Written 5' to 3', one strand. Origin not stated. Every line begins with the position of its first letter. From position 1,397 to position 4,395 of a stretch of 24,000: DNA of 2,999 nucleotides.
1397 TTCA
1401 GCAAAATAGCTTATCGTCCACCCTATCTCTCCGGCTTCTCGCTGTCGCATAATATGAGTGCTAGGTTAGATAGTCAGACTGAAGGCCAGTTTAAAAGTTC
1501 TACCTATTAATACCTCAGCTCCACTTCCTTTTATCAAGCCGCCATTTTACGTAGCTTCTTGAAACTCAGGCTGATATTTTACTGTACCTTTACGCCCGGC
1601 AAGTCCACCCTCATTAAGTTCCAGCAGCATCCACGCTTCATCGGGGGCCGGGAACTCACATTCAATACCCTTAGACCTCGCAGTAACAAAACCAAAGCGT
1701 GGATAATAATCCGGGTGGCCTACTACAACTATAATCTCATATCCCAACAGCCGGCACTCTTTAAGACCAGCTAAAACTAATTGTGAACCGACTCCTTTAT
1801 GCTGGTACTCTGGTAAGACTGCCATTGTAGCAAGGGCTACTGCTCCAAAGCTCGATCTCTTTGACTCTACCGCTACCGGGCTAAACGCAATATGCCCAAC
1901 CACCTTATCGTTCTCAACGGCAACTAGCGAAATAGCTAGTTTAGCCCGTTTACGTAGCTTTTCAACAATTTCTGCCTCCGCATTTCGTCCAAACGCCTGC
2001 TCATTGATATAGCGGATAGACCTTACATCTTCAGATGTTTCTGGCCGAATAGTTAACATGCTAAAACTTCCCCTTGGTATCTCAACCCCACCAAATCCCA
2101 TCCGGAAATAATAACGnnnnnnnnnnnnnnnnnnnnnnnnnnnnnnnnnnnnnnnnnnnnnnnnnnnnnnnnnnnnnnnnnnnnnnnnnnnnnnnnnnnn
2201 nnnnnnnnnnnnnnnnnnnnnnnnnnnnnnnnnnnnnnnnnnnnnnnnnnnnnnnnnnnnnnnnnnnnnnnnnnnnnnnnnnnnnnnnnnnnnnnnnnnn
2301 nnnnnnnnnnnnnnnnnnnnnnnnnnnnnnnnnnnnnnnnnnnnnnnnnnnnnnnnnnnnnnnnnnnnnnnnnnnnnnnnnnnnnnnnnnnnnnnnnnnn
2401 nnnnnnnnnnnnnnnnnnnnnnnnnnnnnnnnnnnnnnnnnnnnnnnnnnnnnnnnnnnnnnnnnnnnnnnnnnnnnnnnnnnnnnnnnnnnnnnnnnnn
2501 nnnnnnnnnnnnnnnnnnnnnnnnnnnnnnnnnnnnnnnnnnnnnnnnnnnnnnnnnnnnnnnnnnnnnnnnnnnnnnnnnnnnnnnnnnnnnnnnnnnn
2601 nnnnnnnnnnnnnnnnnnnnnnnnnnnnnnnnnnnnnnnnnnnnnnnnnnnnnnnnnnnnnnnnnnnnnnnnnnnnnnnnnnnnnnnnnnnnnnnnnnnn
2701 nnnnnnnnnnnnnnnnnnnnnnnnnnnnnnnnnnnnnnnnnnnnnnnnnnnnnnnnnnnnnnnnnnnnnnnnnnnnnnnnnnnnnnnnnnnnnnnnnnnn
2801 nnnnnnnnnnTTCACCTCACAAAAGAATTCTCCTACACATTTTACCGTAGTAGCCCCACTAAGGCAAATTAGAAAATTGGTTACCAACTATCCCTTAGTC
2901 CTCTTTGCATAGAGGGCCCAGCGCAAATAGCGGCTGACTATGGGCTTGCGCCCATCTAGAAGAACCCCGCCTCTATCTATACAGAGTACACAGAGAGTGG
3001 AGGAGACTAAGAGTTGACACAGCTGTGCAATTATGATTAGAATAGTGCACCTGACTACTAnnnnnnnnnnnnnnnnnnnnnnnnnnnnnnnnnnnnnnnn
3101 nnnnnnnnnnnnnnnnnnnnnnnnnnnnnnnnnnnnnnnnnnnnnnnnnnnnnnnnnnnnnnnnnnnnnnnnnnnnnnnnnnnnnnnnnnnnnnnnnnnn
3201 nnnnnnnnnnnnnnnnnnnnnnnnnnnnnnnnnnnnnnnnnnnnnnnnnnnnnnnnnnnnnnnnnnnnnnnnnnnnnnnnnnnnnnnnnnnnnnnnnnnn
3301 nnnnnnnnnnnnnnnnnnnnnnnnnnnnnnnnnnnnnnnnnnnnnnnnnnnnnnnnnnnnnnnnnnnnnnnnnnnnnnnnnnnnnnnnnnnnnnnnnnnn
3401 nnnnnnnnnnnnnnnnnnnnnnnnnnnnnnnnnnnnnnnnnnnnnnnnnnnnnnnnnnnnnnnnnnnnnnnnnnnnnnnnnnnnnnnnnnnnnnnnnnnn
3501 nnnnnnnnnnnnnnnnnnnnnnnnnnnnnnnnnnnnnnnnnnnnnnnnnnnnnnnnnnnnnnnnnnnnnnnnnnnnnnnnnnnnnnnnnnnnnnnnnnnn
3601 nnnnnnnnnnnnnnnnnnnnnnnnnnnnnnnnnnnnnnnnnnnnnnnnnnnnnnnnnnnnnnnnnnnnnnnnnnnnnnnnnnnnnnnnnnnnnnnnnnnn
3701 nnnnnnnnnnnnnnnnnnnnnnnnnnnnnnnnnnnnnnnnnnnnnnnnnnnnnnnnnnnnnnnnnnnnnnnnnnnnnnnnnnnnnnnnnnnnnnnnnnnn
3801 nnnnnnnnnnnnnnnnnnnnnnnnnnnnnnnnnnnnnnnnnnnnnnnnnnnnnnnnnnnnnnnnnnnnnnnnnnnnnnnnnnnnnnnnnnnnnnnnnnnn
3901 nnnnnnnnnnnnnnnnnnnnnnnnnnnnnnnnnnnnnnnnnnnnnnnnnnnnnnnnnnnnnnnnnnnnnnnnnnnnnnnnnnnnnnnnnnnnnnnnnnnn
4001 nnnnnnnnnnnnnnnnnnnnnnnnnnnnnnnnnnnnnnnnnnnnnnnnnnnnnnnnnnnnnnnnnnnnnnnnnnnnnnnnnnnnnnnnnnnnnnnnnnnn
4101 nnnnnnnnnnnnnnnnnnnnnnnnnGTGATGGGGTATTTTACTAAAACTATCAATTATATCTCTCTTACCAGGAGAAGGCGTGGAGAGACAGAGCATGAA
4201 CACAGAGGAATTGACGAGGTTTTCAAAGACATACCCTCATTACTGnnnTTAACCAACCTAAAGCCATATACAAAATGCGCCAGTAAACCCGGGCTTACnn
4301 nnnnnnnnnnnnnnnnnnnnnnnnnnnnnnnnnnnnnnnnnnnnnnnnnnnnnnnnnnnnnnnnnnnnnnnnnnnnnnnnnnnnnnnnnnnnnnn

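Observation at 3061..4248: Divergent tubulin/FtsZ-superfamily GTPase mixing tubulin/CetZ-type and FtsZ-type hallmarks, outside any division cluster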

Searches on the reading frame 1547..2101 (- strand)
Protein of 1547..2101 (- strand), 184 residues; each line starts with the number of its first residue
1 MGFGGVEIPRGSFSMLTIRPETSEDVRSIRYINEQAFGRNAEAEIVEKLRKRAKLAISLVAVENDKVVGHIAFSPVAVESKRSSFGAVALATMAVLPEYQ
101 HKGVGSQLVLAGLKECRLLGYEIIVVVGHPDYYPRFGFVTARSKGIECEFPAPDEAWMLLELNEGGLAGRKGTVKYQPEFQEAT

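Call 4: search_protein_families(library=pfam, proteins=[window:1547-2101:-], max_evalue=0.1)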
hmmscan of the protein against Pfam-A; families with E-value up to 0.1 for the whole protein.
window:1547-2101:- (184 aa): 7 families
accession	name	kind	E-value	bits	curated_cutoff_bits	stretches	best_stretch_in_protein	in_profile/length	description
PF13527.13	Acetyltransf_9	-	1.2e-14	54.8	25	1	18-138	2-124/127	Acetyltransferase (GNAT) domain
PF00583.31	Acetyltransf_1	-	5.3e-11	43.2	20.7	1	54-127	31-100/116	Acetyltransferase (GNAT) family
PF13508.13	Acetyltransf_7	-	1.5e-10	41.8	27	1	58-139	5-83/84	Acetyltransferase (GNAT) domain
PF13673.13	Acetyltransf_10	-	5.9e-06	26.7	23.6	1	50-141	23-110/128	Acetyltransferase (GNAT) domain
PF08445.16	FR47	-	0.0046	17.4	22.1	1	89-129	23-63/86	FR47-like protein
PF14542.12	Acetyltransf_CG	-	0.013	16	30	1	86-125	23-62/80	GCN5-related N-acetyl-transferase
PF04746.17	DUF575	-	0.094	13.4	25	0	19-76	47-100/101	Protein of unknown function (DUF575)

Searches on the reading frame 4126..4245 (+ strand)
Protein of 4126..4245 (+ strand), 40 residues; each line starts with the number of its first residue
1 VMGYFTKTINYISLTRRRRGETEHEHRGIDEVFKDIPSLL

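Call 30: search_solved_structures(query=window:4126-4245:+, max_evalue=10, show_alignments=5)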
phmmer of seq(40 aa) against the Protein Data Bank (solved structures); distinct sequences matched with E-value up to 10: 0.
